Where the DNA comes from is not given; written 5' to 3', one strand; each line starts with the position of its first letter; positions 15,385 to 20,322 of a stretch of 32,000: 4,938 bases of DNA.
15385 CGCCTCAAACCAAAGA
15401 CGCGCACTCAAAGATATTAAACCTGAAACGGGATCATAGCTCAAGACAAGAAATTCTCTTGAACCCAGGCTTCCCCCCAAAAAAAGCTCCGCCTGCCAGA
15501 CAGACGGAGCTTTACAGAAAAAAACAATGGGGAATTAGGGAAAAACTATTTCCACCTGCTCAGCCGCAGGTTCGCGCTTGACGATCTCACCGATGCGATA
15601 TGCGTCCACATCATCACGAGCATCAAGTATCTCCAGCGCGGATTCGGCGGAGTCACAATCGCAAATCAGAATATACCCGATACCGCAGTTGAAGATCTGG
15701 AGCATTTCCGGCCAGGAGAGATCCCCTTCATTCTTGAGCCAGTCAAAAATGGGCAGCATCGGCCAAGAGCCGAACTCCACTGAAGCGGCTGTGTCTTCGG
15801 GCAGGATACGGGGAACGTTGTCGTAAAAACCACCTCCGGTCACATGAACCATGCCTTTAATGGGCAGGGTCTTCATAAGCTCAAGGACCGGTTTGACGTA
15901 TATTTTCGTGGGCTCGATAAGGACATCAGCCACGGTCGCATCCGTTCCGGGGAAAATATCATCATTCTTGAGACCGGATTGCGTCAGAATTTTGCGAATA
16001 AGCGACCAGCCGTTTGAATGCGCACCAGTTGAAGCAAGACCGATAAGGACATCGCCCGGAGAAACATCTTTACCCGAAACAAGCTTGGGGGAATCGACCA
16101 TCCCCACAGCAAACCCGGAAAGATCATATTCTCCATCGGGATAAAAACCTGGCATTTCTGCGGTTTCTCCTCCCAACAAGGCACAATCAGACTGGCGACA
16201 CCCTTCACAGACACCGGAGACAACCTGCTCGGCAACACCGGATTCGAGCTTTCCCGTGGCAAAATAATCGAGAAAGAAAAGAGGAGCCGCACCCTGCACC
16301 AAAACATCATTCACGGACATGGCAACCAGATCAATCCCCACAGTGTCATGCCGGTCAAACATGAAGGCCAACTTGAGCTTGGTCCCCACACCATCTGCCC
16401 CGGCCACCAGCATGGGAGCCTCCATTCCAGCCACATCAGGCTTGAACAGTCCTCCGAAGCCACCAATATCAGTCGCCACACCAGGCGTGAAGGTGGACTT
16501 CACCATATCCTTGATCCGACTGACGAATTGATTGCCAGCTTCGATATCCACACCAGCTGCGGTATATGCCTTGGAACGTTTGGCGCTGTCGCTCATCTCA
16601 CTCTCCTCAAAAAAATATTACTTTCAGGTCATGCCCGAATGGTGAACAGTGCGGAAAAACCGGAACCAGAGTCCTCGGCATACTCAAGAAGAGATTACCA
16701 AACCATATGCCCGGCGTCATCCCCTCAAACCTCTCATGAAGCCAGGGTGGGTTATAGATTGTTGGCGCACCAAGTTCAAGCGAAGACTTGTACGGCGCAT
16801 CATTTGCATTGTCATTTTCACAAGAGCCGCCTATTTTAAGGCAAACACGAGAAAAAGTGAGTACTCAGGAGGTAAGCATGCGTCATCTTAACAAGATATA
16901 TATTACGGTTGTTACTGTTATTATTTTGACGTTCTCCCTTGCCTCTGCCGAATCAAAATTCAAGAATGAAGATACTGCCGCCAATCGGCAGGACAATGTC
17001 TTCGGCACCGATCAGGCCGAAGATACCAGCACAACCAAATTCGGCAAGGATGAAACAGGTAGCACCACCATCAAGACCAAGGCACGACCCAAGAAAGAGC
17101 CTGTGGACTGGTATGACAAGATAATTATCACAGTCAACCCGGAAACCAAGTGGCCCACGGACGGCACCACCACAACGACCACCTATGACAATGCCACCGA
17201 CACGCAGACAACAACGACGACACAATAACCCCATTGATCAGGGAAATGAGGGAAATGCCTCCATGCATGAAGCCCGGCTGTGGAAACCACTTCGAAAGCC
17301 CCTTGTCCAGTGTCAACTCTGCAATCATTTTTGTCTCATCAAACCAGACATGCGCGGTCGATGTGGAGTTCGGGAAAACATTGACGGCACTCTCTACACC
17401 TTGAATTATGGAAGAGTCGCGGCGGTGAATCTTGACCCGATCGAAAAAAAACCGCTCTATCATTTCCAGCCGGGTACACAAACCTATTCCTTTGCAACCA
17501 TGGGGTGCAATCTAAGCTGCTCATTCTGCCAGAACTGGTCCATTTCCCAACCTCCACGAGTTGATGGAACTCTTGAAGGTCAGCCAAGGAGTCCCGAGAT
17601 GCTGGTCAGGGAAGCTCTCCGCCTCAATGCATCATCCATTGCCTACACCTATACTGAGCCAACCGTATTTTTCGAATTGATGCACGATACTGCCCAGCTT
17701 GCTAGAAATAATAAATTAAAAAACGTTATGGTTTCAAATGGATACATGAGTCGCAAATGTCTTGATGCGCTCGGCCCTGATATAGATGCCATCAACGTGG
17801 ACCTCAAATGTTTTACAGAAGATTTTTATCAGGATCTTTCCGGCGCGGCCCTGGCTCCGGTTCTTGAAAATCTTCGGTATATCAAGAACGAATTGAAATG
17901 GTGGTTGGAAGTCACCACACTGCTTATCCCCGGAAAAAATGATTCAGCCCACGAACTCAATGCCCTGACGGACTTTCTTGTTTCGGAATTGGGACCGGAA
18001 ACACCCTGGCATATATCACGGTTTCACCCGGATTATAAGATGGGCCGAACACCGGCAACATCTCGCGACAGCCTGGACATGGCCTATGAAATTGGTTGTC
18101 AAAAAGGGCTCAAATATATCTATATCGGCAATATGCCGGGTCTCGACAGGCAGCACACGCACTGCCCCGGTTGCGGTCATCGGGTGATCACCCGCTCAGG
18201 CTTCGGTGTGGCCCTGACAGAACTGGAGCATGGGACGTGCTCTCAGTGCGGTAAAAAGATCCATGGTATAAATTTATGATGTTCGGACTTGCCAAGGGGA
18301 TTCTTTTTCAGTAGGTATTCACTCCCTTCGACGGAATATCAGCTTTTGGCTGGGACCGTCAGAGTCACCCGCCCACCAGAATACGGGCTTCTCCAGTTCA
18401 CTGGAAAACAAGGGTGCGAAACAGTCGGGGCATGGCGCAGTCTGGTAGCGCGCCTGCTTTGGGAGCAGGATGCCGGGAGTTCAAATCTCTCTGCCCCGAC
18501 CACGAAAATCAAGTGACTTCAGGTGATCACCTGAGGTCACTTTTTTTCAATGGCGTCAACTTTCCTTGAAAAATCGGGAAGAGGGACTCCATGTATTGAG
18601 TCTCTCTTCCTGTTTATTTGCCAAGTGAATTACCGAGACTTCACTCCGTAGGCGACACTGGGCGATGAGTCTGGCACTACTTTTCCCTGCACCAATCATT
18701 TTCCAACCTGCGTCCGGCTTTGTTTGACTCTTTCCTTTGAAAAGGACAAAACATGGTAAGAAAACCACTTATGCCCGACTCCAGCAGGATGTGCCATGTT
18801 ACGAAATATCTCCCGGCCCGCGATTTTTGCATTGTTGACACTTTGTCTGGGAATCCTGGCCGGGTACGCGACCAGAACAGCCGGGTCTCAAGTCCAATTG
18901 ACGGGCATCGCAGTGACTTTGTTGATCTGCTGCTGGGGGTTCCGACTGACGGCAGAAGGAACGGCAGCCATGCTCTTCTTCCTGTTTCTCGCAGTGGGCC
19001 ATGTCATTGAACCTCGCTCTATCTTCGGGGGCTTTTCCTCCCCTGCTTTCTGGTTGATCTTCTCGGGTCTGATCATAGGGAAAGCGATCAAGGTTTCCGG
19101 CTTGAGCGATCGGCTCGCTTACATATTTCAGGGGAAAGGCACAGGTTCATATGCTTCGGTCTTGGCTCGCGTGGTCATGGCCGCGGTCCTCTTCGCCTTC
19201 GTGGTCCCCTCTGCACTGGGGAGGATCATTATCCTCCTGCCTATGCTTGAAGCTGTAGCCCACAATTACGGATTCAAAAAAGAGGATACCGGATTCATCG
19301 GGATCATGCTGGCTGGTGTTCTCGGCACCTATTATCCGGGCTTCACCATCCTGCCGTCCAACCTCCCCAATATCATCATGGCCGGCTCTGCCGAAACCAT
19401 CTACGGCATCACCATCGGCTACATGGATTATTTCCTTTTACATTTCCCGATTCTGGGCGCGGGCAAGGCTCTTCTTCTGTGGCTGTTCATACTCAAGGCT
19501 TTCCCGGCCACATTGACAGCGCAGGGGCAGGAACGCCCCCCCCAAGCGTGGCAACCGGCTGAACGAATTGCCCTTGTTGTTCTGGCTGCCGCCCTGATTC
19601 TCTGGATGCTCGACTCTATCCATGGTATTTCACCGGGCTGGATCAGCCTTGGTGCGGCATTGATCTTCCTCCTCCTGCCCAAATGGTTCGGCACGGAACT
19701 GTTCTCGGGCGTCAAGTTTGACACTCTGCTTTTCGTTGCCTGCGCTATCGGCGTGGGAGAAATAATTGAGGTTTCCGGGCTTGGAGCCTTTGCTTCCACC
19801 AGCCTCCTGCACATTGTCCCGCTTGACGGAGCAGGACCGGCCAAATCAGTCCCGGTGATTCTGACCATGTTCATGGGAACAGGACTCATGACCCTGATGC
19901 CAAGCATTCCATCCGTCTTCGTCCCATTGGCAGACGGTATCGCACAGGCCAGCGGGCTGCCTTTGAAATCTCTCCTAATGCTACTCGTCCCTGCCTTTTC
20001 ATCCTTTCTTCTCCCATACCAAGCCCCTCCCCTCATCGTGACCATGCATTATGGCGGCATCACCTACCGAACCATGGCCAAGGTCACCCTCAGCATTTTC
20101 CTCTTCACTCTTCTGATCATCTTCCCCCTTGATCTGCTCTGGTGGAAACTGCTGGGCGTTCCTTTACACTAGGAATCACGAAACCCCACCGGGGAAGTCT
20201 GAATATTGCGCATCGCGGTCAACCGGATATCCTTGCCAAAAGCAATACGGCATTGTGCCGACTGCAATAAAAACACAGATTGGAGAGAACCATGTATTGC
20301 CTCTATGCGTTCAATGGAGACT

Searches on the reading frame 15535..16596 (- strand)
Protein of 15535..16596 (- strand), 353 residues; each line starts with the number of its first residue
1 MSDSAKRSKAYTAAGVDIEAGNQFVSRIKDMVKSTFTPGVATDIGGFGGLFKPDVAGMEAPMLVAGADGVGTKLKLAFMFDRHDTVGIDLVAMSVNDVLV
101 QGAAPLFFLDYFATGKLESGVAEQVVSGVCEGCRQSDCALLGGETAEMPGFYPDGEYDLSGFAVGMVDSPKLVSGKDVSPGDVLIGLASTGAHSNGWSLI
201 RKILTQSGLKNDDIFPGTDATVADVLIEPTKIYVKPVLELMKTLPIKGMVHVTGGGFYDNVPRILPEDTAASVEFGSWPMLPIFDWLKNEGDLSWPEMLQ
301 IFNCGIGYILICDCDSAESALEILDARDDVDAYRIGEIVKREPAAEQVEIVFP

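Call 45: search_protein_families(library=pfam, proteins=[window:15535-16596:-], max_evalue=0.001)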
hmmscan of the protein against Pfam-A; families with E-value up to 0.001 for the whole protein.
window:15535-16596:- (353 aa): 2 families
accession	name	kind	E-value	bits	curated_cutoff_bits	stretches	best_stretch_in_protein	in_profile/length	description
PF02769.27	AIRS_C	-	1.9e-30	106.5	23.1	1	180-342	2-149/156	AIR synthase related protein, C-terminal domain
PF00586.29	AIRS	-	6.6e-23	81.7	24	1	62-167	14-112/112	AIR synthase related protein, N-terminal domain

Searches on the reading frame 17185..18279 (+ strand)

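Call 55: search_protein_families(library=pfam, proteins=[window:17185-18279:+], max_evalue=0.00001)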
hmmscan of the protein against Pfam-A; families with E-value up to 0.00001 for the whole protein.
window:17185-18279:+ (364 aa): 1 family
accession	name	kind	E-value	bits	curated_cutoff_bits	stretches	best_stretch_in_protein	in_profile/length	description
PF04055.27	Radical_SAM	-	2e-17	64.3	29.5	1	105-255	4-158/166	Radical SAM superfamily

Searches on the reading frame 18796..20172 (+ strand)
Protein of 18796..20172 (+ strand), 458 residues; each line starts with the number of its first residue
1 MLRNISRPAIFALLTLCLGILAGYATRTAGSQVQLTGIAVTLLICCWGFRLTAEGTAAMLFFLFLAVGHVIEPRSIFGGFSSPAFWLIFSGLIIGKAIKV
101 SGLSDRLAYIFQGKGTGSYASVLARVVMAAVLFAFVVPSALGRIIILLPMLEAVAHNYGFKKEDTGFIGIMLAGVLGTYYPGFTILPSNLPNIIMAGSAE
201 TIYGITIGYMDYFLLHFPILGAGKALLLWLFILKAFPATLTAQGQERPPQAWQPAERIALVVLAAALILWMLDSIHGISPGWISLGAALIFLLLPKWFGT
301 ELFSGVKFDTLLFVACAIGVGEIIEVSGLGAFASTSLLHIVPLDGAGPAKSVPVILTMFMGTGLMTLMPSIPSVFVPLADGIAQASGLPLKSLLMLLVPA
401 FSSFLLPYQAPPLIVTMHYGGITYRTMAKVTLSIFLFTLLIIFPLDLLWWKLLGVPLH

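Call 55: search_protein_families(library=pfam, proteins=[window:18796-20172:+], max_evalue=0.00001)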
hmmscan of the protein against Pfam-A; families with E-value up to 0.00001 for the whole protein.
window:18796-20172:+ (458 aa): 2 families
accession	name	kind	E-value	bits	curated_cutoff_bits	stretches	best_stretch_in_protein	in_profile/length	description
PF00939.25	Na_sulph_symp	-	3.5e-21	76.2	27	1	55-454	52-470/472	Sodium:sulfate symporter transmembrane region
PF03600.22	CitMHS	-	2.4e-18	66.8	31.9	1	55-397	12-333/336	Citrate transporter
